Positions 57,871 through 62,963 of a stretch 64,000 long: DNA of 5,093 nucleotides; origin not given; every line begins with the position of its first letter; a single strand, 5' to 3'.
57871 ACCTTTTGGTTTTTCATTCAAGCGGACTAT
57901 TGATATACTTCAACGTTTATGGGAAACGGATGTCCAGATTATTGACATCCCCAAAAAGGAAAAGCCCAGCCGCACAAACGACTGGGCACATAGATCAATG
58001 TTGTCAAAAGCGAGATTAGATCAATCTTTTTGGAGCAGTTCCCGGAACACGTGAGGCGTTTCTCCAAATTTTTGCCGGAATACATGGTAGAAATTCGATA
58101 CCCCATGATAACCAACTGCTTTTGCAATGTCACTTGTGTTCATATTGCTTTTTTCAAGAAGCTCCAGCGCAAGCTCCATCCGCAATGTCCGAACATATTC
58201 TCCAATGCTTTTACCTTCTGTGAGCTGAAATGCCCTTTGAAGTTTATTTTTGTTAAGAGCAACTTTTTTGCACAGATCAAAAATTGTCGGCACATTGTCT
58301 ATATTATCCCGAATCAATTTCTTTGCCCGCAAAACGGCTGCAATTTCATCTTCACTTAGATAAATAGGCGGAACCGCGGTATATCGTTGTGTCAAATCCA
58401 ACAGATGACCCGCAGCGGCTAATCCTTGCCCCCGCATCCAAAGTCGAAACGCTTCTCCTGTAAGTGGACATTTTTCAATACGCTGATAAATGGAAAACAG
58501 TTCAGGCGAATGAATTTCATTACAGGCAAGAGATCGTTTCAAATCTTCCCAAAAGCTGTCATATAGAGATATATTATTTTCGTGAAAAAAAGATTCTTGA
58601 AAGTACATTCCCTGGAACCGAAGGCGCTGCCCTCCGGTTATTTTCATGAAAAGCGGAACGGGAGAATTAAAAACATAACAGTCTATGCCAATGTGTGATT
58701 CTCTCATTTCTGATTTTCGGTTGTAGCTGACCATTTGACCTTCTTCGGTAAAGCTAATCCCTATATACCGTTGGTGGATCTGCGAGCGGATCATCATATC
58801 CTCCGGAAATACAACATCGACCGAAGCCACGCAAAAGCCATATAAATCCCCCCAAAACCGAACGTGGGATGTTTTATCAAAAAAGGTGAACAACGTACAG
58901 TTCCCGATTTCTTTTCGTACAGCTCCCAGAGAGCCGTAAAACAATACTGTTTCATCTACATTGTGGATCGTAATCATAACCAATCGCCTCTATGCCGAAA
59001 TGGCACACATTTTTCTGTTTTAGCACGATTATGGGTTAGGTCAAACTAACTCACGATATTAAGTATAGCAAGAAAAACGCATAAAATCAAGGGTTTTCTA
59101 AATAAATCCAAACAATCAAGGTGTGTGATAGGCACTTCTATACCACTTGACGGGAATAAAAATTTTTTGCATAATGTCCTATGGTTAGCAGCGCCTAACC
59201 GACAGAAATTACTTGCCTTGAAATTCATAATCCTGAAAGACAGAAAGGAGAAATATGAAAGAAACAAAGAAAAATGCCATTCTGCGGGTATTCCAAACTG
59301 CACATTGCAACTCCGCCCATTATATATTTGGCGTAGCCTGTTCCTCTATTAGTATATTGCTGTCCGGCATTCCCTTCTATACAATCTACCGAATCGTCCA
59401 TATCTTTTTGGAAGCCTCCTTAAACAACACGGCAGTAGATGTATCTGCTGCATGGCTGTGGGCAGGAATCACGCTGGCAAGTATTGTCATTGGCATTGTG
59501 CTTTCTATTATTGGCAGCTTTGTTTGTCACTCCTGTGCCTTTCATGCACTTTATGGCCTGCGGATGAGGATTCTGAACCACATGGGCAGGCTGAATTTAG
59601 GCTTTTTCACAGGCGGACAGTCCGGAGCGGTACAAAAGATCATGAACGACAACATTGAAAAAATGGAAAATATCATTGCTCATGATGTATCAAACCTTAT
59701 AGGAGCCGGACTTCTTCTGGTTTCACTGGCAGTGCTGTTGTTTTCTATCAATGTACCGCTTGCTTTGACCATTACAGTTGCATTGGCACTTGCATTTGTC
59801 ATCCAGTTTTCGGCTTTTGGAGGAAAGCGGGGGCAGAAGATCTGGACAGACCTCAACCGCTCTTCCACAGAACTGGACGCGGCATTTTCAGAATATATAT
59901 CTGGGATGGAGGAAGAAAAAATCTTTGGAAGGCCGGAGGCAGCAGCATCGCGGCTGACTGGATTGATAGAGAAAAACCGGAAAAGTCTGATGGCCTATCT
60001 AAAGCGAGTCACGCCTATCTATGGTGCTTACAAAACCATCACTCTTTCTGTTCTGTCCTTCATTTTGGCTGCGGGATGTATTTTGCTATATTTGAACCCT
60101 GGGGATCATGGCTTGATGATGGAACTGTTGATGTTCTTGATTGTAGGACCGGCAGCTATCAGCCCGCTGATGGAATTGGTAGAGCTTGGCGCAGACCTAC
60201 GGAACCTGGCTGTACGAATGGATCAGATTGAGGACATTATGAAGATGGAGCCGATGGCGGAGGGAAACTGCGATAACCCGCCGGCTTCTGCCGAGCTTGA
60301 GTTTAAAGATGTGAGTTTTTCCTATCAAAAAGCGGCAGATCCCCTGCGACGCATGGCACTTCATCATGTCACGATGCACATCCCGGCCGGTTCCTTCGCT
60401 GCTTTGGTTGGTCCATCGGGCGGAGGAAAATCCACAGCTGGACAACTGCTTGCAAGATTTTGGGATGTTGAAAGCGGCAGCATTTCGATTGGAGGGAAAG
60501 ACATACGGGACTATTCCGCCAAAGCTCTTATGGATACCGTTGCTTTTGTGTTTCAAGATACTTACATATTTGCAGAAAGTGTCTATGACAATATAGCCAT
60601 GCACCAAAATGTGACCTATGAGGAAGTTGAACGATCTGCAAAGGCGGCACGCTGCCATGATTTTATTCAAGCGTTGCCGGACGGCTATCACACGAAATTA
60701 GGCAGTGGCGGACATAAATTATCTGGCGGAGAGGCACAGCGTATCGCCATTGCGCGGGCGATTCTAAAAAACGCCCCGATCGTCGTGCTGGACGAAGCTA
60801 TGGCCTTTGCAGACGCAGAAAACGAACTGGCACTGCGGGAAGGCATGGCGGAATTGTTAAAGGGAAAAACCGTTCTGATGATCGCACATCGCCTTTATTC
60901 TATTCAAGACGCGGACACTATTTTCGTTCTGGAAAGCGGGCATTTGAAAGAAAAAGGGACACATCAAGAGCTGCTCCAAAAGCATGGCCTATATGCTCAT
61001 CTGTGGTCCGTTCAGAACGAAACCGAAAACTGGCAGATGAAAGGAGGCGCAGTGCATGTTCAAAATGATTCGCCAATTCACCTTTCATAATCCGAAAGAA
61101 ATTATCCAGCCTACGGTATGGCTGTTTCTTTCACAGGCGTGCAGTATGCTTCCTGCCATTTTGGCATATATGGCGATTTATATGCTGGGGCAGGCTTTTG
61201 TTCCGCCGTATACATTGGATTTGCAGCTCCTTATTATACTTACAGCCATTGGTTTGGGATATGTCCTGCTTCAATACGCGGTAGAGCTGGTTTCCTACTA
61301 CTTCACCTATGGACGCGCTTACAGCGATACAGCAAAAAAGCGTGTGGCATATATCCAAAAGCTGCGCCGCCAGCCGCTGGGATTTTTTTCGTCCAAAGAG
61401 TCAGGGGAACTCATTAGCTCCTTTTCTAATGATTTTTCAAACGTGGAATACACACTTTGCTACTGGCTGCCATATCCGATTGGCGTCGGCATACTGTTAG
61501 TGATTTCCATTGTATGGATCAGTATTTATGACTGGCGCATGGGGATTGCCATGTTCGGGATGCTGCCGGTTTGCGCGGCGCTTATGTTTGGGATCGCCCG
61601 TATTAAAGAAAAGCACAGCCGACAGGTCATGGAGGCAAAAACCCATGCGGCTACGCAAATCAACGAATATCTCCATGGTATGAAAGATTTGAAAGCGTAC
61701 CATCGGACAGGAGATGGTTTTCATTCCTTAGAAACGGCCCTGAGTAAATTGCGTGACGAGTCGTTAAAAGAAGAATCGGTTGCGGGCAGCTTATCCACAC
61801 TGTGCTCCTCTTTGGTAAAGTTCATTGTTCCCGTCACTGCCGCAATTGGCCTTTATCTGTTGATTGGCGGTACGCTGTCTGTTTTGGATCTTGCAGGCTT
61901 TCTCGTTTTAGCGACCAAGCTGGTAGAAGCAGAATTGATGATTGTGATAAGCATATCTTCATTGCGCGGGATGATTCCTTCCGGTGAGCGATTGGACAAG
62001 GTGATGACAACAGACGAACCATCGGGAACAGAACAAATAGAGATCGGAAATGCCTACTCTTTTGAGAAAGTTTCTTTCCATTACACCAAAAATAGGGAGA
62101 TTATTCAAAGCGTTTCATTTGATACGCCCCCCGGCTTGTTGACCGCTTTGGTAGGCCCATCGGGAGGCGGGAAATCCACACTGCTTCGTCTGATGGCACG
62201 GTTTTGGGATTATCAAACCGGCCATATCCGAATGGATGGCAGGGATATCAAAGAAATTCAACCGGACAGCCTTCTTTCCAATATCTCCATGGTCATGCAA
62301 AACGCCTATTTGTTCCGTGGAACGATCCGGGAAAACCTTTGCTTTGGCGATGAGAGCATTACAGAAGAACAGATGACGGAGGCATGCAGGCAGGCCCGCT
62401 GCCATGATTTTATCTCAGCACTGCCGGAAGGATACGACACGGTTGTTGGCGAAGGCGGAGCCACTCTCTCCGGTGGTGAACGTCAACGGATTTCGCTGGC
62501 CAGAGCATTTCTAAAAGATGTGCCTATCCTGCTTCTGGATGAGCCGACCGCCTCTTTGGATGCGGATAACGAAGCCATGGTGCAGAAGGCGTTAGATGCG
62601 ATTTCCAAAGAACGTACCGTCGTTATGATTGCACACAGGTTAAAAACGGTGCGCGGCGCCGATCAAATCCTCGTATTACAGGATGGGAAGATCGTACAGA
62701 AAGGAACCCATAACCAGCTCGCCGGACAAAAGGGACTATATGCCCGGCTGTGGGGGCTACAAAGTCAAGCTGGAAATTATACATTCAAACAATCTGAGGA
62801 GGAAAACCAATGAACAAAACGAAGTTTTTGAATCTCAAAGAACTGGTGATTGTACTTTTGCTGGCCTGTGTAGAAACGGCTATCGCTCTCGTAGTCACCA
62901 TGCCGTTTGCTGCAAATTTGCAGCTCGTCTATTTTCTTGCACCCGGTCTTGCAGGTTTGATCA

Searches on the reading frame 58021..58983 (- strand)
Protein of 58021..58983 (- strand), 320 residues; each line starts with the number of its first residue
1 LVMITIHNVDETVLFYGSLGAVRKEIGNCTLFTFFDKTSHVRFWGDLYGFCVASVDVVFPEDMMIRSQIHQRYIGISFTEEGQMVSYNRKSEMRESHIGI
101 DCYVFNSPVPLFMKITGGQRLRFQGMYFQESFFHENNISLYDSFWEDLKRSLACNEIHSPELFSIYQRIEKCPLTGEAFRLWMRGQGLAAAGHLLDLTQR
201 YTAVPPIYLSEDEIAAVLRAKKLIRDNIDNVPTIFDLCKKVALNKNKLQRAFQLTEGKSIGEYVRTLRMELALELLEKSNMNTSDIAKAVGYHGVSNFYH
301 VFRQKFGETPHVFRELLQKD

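Call 43: search_protein_families(library=pfam, proteins=[window:58021-58983:-], max_evalue=0.001)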
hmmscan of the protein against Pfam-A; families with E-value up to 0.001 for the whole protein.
window:58021-58983:- (320 aa): 2 families
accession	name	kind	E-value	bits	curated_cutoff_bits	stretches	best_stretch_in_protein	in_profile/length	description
PF12833.13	HTH_18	-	3.6e-20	72.5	33.6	1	237-315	1-79/80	Helix-turn-helix domain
PF00165.29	HTH_AraC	-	1.6e-09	38.1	26.6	1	279-314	7-41/42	Bacterial regulatory helix-turn-helix proteins, AraC family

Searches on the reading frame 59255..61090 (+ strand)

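Call 43: search_protein_families(library=pfam, proteins=[window:59255-61090:+], max_evalue=0.001)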
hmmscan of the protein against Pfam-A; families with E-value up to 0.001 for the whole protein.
window:59255-61090:+ (611 aa): 4 families
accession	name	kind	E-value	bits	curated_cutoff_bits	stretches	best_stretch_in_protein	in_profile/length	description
PF00005.33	ABC_tran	-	1.3e-26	94.3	25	1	369-516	1-136/137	ABC transporter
PF00664.28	ABC_membrane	-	1.6e-13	51.5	28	1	27-293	5-268/274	ABC transporter transmembrane region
PF02463.25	SMC_N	-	0.00012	22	40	0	470-559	135-211/220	RecF/RecN/SMC N terminal domain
PF13481.12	AAA_25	-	0.00024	21.2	27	0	347-401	4-55/195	AAA domain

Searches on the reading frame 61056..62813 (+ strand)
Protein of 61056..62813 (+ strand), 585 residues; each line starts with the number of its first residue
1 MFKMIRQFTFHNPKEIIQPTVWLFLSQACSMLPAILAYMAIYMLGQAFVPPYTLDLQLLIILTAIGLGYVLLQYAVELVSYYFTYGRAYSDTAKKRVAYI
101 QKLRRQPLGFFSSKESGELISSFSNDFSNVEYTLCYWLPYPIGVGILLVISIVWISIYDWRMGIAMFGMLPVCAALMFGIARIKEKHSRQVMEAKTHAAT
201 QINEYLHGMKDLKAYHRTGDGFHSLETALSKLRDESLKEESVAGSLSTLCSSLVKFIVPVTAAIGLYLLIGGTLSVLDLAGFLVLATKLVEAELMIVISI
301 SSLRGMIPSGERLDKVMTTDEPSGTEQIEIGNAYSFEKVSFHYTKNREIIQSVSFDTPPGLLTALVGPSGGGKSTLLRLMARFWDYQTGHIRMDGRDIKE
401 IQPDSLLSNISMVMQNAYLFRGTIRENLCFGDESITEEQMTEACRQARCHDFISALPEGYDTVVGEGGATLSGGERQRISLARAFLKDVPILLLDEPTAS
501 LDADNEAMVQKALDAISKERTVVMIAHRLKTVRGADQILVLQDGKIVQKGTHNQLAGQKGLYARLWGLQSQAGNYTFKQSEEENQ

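Call 43: search_protein_families(library=pfam, proteins=[window:61056-62813:+], max_evalue=0.001)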
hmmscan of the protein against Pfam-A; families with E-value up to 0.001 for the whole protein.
window:61056-62813:+ (585 aa): 5 families
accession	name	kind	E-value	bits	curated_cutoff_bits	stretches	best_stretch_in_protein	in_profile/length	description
PF00005.33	ABC_tran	-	9.9e-32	110.8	25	1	351-499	2-137/137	ABC transporter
PF00664.28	ABC_membrane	-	1.8e-24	87.3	28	1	56-287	38-268/274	ABC transporter transmembrane region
PF02463.25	SMC_N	-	6.2e-08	32.8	40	1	391-540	111-210/220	RecF/RecN/SMC N terminal domain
PF13304.12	AAA_21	-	7.2e-05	23.4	27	0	362-386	1-28/304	AAA domain, putative AbiEii toxin, Type IV TA system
PF09818.15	ABC_ATPase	-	0.0007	19.1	23.2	0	449-532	137-218/283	P-loop domain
